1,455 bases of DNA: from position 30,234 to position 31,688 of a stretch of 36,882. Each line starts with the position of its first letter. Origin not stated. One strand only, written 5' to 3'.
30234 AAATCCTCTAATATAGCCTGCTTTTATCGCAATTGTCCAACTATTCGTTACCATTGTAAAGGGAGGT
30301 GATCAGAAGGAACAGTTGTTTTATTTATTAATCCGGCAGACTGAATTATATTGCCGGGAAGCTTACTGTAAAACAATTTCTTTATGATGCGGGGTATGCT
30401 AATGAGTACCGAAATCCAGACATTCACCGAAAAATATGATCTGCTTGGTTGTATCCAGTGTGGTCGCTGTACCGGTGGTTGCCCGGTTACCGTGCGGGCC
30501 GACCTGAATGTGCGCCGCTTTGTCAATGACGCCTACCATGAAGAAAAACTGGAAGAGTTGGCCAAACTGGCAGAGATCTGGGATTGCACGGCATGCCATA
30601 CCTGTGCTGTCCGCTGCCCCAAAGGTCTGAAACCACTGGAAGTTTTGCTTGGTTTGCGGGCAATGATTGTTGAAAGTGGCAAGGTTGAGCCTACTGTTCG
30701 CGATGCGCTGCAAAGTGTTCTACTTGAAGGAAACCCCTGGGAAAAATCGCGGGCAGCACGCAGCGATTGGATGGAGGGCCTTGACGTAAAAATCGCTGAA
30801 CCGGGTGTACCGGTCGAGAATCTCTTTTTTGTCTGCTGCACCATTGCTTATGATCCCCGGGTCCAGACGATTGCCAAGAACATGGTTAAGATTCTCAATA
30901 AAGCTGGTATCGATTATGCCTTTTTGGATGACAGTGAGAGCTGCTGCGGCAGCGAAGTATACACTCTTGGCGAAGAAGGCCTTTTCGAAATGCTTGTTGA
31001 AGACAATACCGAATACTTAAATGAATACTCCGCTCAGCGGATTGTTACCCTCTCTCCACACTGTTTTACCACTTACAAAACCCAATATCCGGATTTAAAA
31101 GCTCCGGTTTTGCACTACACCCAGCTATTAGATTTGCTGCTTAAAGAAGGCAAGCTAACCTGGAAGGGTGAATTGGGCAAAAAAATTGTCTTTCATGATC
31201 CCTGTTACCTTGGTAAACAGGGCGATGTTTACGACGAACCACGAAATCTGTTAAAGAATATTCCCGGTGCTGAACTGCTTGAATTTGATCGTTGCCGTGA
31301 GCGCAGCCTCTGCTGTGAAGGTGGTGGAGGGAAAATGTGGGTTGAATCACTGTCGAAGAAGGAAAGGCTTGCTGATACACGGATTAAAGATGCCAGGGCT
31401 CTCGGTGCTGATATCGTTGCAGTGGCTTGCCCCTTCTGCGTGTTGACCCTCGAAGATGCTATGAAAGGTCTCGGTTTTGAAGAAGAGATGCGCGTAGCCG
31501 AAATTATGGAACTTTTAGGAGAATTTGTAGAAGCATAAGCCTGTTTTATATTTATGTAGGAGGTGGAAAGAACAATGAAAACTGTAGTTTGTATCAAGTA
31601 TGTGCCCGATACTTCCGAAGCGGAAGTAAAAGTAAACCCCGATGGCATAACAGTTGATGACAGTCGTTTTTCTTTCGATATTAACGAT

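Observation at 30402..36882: HdrD-like / EtfB / EtfA / HdrA / MvhD / FlxC-like / (FlxB-like...) cluster: a candidate undescribed flavin-based electron-bifurcating or confurcating complex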

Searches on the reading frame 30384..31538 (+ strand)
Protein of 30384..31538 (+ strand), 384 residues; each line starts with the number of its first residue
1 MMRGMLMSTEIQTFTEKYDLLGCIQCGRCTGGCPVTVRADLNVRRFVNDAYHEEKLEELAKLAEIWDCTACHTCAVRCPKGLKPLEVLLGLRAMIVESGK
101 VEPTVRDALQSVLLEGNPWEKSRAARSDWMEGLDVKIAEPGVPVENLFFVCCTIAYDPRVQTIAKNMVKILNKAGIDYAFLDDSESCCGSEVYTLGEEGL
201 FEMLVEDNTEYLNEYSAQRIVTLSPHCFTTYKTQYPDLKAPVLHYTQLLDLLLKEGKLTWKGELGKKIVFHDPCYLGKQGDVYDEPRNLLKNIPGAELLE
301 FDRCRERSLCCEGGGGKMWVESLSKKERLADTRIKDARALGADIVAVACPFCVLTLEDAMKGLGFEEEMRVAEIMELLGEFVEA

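Call 5: search_protein_families(library=pfam, proteins=[window:30384-31538:+])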
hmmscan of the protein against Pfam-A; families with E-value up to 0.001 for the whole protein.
window:30384-31538:+ (384 aa): 7 families
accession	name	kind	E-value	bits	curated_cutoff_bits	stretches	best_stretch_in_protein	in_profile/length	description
PF02754.22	CCG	-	8e-33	112.8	20.6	2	268-356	1-84/85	Cysteine-rich domain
PF13183.11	Fer4_8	-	1.6e-10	41.8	27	1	21-82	3-68/68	4Fe-4S dicluster domain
PF13534.11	Fer4_17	-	1.1e-09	39.2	22.2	1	23-82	2-60/61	4Fe-4S dicluster domain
PF13187.11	Fer4_9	-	6.5e-09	36.1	27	1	23-81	2-50/52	4Fe-4S dicluster domain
PF13237.11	Fer4_10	-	9.5e-09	35.5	25.5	1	18-79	4-53/53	4Fe-4S dicluster domain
PF12838.12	Fer4_7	-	0.00044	21.1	27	0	23-81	2-51/52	4Fe-4S dicluster domain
PF17179.9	Fer4_22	-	0.00052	21.2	27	0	8-36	66-94/95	4Fe-4S dicluster domain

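Call 9: search_protein_families(library=ncbifam, proteins=[window:30384-31538:+])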
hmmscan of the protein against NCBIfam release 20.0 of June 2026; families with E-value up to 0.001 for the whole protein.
window:30384-31538:+ (384 aa): 23 families
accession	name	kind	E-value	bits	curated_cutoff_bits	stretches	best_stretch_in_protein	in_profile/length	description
NF004898.0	PRK06259.1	equivalog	2.5e-48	164.9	385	1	11-380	124-486/488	fumarate reductase (CoM/CoB) subunit TfrB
NF045670.1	quin_L_LdhH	equivalog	4.2e-26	91.4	800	1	147-378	470-705/706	L-lactate dehydrogenase (quinone) large subunit LdhH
NF008369.0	PRK11168.1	equivalog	1.7e-19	70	278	2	147-357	170-381/401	anaerobic glycerol-3-phosphate dehydrogenase subunit C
TIGR03290.1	CoB_CoM_SS_C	equivalog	2.7e-19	69.6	160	1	22-116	3-96/144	CoB--CoM heterodisulfide reductase subunit C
NF045724.1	ferredox_TmcB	equivalog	9.3e-18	64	735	1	52-375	86-421/430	electron transfer complex ferredoxin TmcB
NF045663.1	diclust_near_Sec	equivalog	9.1e-17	60.4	530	1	23-339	306-605/759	pyridine nucleotide-disulfide oxidoreductase/dicluster-binding protein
NF041890.1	hdrC_Methbact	equivalog_domain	3.4e-14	52.9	270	1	14-107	22-113/192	ferredoxin:CoB-CoM heterodisulfide reductase subunit HdrC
NF041779.1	hetero_SS_HdrC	equivalog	1.5e-13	50.6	350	1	20-99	30-107/198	ferredoxin:CoB-CoM heterodisulfide reductase subunit HdrC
TIGR03379.1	glycerol3P_GlpC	equivalog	2.5e-13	49.5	279.9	1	148-357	166-378/397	anaerobic glycerol-3-phosphate dehydrogenase subunit GlpC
NF008434.0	PRK11274.1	equivalog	1.1e-12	47.6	333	1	148-253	307-407/409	glycolate oxidase subunit GlcF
NF045711.1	sulf_resp_HmcF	equivalog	2.6e-11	43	750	1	238-360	303-429/457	sulfate respiration complex iron-sulfur protein HmcF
NF045796.1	DsrK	equivalog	1.3e-10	40.5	400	1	241-342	298-399/453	sulfate reduction electron transfer complex DsrMKJOP subunit DsrK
NF004616.0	PRK05950.1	subfamily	1.8e-10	40.4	228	1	17-98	143-236/238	succinate dehydrogenase iron-sulfur subunit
NF038018.1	qmoC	equivalog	2.2e-10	40.6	300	1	22-100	19-96/360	quinone-interacting membrane-bound oxidoreductase complex subunit QmoC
NF009226.0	PRK12576.1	equivalog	3.7e-08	33.1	344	1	16-94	149-236/317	succinate dehydrogenase/fumarate reductase iron-sulfur subunit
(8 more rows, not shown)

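Call 12: find_homologous_proteins(query=window:30384-31535:+, max_evalue=1e-20)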
Query window:30384-31535:+ (384 aa): 4720 proteins with E <= 1e-20 among 8000 candidates; the best 120 are listed.
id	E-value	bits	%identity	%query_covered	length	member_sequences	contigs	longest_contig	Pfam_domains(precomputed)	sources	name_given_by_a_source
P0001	8.3e-260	879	99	100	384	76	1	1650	PF13534.12,PF02754.22,PF13237.12,PF13183.12,PF13187.12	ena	-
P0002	1.0e-235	800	89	100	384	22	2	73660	PF13534.12,PF02754.22,PF13237.12,PF13183.12,PF13187.12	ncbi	-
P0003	1.7e-232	789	88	99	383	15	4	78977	PF13534.12,PF02754.22,PF13237.12,PF13183.12,PF13187.12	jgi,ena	-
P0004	3.8e-231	785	88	98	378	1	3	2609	PF13534.12,PF02754.22,PF13237.12,PF13183.12,PF13187.12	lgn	-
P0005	1.1e-230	784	87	100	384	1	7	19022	PF13534.12,PF02754.22,PF13237.12,PF13183.12,PF13187.12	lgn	-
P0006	6.1e-230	781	88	98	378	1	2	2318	PF13534.12,PF02754.22,PF13237.12,PF13183.12,PF13187.12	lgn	-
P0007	8.2e-229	777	86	100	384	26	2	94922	PF13534.12,PF02754.22,PF13237.12,PF13183.12,PF13187.12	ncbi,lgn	-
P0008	1.1e-227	774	86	99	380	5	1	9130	PF13534.12,PF02754.22,PF13237.12,PF13183.12,PF13187.12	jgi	-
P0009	3.0e-227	772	86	99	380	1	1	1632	PF13534.12,PF02754.22,PF13237.12,PF13183.12,PF13187.12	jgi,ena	-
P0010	3.7e-227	772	85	100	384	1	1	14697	PF13534.12,PF02754.22,PF13237.12,PF13183.12,PF13187.12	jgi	-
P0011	6.6e-227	771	85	100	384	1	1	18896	PF13534.12,PF02754.22,PF13237.12,PF13183.12,PF13187.12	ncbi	-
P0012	3.8e-226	769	89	96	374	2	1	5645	PF13534.12,PF02754.22,PF13237.12,PF13183.12,PF13187.12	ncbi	-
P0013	8.2e-226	767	85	100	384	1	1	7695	PF13534.12,PF02754.22,PF13237.12,PF13183.12,PF13187.12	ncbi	-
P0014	1.0e-225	767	87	97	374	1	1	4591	PF13534.12,PF02754.22,PF13237.12,PF13183.12,PF13187.12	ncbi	-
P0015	1.9e-225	766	85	100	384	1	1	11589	PF13534.12,PF02754.22,PF13237.12,PF13183.12,PF13187.12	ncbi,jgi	-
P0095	8.8e-191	652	72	98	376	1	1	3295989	PF13534.12,PF02754.22,PF13237.12,PF13183.12,PF13187.12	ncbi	-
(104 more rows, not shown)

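Call 14: find_related_loci(query=A1, collection=genome_contigs, flank=10000)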
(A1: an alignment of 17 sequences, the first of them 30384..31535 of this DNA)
Query A1 (384 aa) in genome_contigs; peptide patterns used: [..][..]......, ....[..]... (x = any residue, [..] = any of these).
599 stretches matched a pattern (row limit reached: there are more); 586 encode a relative of the query (tblastn E <= 1e-3); the best 80 are kept; 80 distinct loci.
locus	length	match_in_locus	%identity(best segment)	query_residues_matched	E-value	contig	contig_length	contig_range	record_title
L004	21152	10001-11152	90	1-384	0e+0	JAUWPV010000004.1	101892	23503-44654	MAG: Bacillota bacterium isolate CSMAG_2485 CSMAG_2485_k141_318946_length_101892_cov_27.7003, whole genome shotgun seque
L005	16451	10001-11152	90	1-384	0e+0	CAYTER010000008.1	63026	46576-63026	MAG TPA_asm: uncultured Syntrophomonadaceae bacterium isolate binchicken_co168_36 genome assembly, contig: NODE_705_leng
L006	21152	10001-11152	89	1-384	0e+0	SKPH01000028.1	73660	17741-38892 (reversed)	MAG: Syntrophomonadaceae bacterium isolate CSSed162cmA_365R1 CSSed16-2cmA-155, whole genome shotgun sequence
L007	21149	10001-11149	88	1-383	0e+0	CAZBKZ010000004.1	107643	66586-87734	MAG TPA_asm: uncultured Syntrophomonadaceae bacterium isolate SRP241341_co1_200 genome assembly, contig: NODE_225_length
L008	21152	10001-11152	87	1-384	0e+0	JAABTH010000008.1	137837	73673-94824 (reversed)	MAG: Bacillota bacterium isolate S22.Bin020 Scaffold_6, whole genome shotgun sequence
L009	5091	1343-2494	86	1-384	0e+0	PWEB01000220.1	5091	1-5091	MAG: Syntrophomonadaceae bacterium isolate T1Sed10_93 T1-Sed10-C21821, whole genome shotgun sequence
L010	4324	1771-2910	88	1-380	0e+0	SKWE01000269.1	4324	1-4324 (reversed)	MAG: Syntrophomonadaceae bacterium isolate CSSed162cmB_188 CSSed16-2cmB-112436, whole genome shotgun sequence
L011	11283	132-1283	90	1-384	0e+0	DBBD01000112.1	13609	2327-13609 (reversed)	MAG TPA_asm: Firmicutes bacterium UBA993 UBA993_contig_2157, whole genome shotgun sequence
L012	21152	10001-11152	86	1-384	0e+0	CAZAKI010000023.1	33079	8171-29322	MAG TPA_asm: uncultured Syntrophomonadaceae bacterium isolate binchicken_co334_126 genome assembly, contig: NODE_2157_le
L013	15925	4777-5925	86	1-383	0e+0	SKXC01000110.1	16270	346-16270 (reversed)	MAG: Syntrophomonadaceae bacterium isolate CSSed162cmB_227 CSSed16-2cmB-9533, whole genome shotgun sequence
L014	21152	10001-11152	86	1-384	0e+0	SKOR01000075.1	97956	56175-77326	MAG: Syntrophomonadaceae bacterium isolate CSSed162cmA_337 CSSed16-2cmA-53, whole genome shotgun sequence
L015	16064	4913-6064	85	1-384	0e+0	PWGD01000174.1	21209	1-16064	MAG: Syntrophomonadaceae bacterium isolate T1Sed10_2 T1-Sed10-C2021, whole genome shotgun sequence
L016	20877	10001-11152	85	1-384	0e+0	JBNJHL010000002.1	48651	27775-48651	MAG: Bacillota bacterium isolate Y22_0dBSd3.bin.77 NODE_417_length_48651_cov_4.098822, whole genome shotgun sequence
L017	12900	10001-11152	84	1-384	0e+0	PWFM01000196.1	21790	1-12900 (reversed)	MAG: Syntrophomonadaceae bacterium isolate T1Sed10_36 T1-Sed10-C1934, whole genome shotgun sequence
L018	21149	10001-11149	84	1-383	0e+0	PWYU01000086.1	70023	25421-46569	MAG: Syntrophomonadaceae bacterium isolate T3Sed10_148R1 T3-Sed10-C234, whole genome shotgun sequence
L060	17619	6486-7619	63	7-382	3e-166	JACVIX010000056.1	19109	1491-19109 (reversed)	MAG: Candidatus Geothermincola primus isolate QZM4_2.bin.425 contig056, whole genome shotgun sequence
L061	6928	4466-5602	62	4-380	3e-166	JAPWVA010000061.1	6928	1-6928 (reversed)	MAG: Actinomycetota bacterium isolate RSWS17 scaffold_2603_c1, whole genome shotgun sequence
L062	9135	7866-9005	63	7-382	2e-164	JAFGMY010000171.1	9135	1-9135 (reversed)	MAG: Actinomycetota bacterium isolate Zod_Metabat.502 k87_14577084, whole genome shotgun sequence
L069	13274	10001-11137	61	4-380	2e-158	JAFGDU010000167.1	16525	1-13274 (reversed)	MAG: Actinomycetota bacterium isolate Zod_Metabat.1188 k87_13850676, whole genome shotgun sequence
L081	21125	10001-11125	59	7-380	3e-153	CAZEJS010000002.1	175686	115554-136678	MAG TPA_asm: uncultured Acidimicrobiales bacterium isolate binchicken_co87_100 genome assembly, contig: NODE_59_length_1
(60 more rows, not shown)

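Call 39: search_solved_structures(query=window:30384-31535:+, show_alignments=3, max_evalue=0.01)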
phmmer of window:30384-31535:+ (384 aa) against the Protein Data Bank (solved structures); distinct sequences matched with E-value up to 0.01: 19.
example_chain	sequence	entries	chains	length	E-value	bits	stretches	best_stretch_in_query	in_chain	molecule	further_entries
9ojn_A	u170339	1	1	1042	1e-49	172.8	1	65-377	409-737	Iron-sulfur-binding reductase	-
5odc_C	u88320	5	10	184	3.6e-13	52.5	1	19-116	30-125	Heterodisulfide reductase, subunit C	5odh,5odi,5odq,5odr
9sfi_E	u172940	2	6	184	7.5e-13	51.5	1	16-102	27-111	H(2)/formate:CoB-CoM heterodisulfide,ferredoxin reductase subunit C2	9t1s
7bkb_C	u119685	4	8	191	1.4e-12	50.6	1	22-112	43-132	CoB--CoM heterodisulfide reductase subunit C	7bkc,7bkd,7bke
8rvv_C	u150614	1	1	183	2.9e-11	46.3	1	20-106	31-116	H(2):CoB-CoM heterodisulfide,ferredoxin reductase subunit C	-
8rvu_c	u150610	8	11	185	2.9e-11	46.3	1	20-106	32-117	H(2):CoB-CoM heterodisulfide,ferredoxin reductase subunit C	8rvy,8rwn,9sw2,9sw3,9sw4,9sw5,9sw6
6lum_B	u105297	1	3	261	0.00014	24.3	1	17-89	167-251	Succinate dehydrogenase subunit B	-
9sfi_C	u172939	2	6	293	0.00029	23.2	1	304-379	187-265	H(2)/formate:CoB-CoM heterodisulfide,ferredoxin reductase subunit B2 | Heterodisulfide reductase subunit B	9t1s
1kf6_B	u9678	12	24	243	0.00061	22.2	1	15-87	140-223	FUMARATE REDUCTASE IRON-SULFUR PROTEIN | Fumarate reductase iron-sulfur subunit | Fumarate reductase (Anaerobic), Fe-S subunit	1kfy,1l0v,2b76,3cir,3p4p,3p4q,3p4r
8b6g_CB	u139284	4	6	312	0.001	21.4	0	48-95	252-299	Succinate dehydrogenase (quinone) | succinate dehydrogenase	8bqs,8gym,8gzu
2wp9_B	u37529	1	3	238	0.0015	20.9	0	49-97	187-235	SUCCINATE DEHYDROGENASE IRON-SULFUR SUBUNIT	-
1yq3_B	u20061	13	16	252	0.002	20.4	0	48-95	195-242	succinate dehydrogenase Ip subunit | Succinate dehydrogenase [ubiquinone] iron-sulfur subunit, mitochondrial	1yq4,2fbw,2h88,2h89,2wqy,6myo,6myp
8rvv_B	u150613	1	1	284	0.0022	20.3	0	264-379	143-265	H(2):CoB-CoM heterodisulfide,ferredoxin reductase subunit B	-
8rvu_b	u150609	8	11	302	0.0022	20.3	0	264-379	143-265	H(2):CoB-CoM heterodisulfide,ferredoxin reductase subunit B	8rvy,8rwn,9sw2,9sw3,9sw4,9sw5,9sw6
1zoy_B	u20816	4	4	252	0.0024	20.2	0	49-95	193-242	Iron-sulfur protein | Succinate dehydrogenase [ubiquinone] iron-sulfur subunit, mitochondrial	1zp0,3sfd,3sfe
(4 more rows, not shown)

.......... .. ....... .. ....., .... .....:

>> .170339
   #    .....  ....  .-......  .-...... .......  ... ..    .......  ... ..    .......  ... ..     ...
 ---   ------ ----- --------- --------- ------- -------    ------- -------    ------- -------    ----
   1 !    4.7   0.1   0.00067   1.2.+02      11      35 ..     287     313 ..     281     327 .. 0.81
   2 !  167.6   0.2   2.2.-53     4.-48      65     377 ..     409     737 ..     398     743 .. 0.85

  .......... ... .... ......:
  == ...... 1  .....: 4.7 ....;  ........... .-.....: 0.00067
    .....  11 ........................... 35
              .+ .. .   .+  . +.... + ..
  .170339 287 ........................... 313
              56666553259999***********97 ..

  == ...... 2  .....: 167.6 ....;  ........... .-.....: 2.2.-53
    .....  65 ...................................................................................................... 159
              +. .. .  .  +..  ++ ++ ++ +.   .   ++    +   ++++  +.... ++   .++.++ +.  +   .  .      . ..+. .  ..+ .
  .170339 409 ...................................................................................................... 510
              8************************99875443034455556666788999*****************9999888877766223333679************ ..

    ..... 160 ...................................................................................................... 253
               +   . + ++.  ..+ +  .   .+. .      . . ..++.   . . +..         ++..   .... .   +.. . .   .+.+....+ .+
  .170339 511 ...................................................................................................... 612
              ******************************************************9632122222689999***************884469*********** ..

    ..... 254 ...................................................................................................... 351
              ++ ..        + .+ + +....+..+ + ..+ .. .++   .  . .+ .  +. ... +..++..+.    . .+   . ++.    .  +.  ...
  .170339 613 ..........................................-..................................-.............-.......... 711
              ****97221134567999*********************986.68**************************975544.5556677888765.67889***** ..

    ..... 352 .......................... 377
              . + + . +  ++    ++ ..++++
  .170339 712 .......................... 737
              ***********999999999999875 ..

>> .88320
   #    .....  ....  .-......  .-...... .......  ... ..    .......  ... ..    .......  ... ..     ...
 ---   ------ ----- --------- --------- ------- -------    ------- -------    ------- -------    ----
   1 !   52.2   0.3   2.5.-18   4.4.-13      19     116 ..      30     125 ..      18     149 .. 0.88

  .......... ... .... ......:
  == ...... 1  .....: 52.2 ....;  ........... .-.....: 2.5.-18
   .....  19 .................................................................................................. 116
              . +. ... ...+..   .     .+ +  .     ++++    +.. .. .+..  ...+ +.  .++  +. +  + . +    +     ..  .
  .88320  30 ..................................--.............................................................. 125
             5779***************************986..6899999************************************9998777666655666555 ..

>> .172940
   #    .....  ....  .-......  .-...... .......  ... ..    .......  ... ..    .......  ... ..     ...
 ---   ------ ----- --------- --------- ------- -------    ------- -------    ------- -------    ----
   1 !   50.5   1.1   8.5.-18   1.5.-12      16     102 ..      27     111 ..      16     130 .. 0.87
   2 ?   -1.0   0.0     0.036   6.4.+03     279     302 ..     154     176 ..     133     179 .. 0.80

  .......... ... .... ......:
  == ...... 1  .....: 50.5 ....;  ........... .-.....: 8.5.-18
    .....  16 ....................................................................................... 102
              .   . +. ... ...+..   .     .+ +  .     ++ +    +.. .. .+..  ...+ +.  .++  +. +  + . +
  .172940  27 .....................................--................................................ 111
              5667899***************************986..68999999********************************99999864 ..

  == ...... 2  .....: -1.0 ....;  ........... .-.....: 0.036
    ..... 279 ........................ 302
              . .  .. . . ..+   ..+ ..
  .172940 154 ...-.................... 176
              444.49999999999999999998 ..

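Call 44: search_protein_families(library=pfam, proteins=[L060:3587-5224:+, L061:3778-4206:+, L060:2634-3143:+, L069:2758-3633:-, L060:15195-16247:+, L062:6619-7461:+, L069:900-2432:+], max_evalue=0.00001)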
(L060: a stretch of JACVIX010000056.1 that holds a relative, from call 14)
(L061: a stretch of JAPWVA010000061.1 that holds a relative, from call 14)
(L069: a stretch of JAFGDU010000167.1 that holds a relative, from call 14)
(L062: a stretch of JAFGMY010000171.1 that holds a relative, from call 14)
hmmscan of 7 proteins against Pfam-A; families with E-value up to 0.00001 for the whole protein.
L060:3587-5224:+ (545 aa): 1 family
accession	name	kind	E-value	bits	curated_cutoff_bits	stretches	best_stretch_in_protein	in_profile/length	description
PF01642.28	MM_CoA_mutase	-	5.9e-233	774.5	22.1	1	23-537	2-512/512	Methylmalonyl-CoA mutase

L061:3778-4206:+ (142 aa): 1 family
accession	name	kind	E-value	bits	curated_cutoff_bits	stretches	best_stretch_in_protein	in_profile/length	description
PF02310.24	B12-binding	-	5.7e-28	97.6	32.1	1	18-129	2-115/121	B12 binding domain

L060:2634-3143:+ (169 aa): 1 family
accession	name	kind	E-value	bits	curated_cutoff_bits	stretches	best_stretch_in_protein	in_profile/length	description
PF02572.21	CobA_CobO_BtuR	-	2.4e-64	217.1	25.7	1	1-169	4-172/172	ATP:corrinoid adenosyltransferase BtuR/CobO/CobP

L069:2758-3633:- (291 aa): 1 family
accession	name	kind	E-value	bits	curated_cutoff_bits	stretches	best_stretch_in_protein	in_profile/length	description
PF05853.18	BKACE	-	1.3e-92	310.5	24.8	1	6-285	1-274/274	beta-keto acid cleavage enzyme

L060:15195-16247:+ (350 aa): 2 families
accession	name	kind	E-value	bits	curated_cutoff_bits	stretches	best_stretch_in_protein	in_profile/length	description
PF03734.19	YkuD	-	8.9e-25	88.4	23.4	1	222-349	2-146/146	L,D-transpeptidase catalytic domain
PF12229.13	PG_binding_4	-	2.4e-17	63.6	22.1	1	89-200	1-111/117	Putative peptidoglycan binding domain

L062:6619-7461:+ (280 aa): 1 family
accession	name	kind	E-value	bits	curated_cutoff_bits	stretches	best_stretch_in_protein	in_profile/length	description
PF01987.23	AIM24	-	3.4e-32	112.3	25.7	1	59-254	8-204/205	Mitochondrial biogenesis AIM24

L069:900-2432:+ (510 aa): 5 families
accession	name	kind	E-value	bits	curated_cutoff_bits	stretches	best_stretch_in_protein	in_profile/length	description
PF01593.30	Amino_oxidase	-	1e-18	68.3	19.8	1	14-502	2-442/443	Flavin containing amine oxidoreductase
PF13450.12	NAD_binding_8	-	3.1e-10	40.6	21.9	1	8-58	1-52/68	NAD(P)-binding Rossmann-like domain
PF12831.13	FAD_oxidored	-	4.8e-07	29.9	27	1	5-42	1-38/416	FAD dependent oxidoreductase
PF01266.30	DAO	-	2.5e-06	27.7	27.9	0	5-40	1-36/353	FAD dependent oxidoreductase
PF00890.30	FAD_binding_2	-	5.3e-06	26.3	20.4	1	5-40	1-36/414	FAD binding domain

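Call 57: find_encoding_contigs(protein=P0095, flank=10000, max_places=2)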
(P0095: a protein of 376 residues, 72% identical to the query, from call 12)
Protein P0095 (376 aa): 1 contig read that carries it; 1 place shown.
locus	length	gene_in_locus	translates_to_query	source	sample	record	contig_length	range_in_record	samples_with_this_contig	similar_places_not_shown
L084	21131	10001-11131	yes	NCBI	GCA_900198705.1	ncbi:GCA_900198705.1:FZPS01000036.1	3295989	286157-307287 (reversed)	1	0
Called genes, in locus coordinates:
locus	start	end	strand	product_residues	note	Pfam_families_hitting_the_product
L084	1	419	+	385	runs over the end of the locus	PF00155:Aminotran_1_2, PF00266:Aminotran_5, PF01041:DegT_DnrJ_EryC1, PF01212:Beta_elim_lyase, PF01053:Cys_Met_Meta_PP (weak)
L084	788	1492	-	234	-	PF00005:ABC_tran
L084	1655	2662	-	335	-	PF01522:Polysacc_deac_1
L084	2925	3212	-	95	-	-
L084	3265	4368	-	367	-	PF01656:CbiA (faint), PF13500:AAA_26, PF07085:DRTGG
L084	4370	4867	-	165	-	PF13549:ATP-grasp_5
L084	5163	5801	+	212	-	PF03808:Glyco_tran_WecG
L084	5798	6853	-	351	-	PF00180:Iso_dh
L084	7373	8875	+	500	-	PF02730:AFOR_N, PF01314:AFOR_C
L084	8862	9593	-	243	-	-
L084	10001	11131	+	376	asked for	PF13237:Fer4_10 (weak), PF13183:Fer4_8, PF13187:Fer4_9, PF13534:Fer4_17, PF02754:CCG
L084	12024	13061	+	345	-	PF01208:URO-D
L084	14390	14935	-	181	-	PF07963:N_methyl, PF12019:GspH (weak)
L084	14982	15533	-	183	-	-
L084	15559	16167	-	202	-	PF07963:N_methyl (weak)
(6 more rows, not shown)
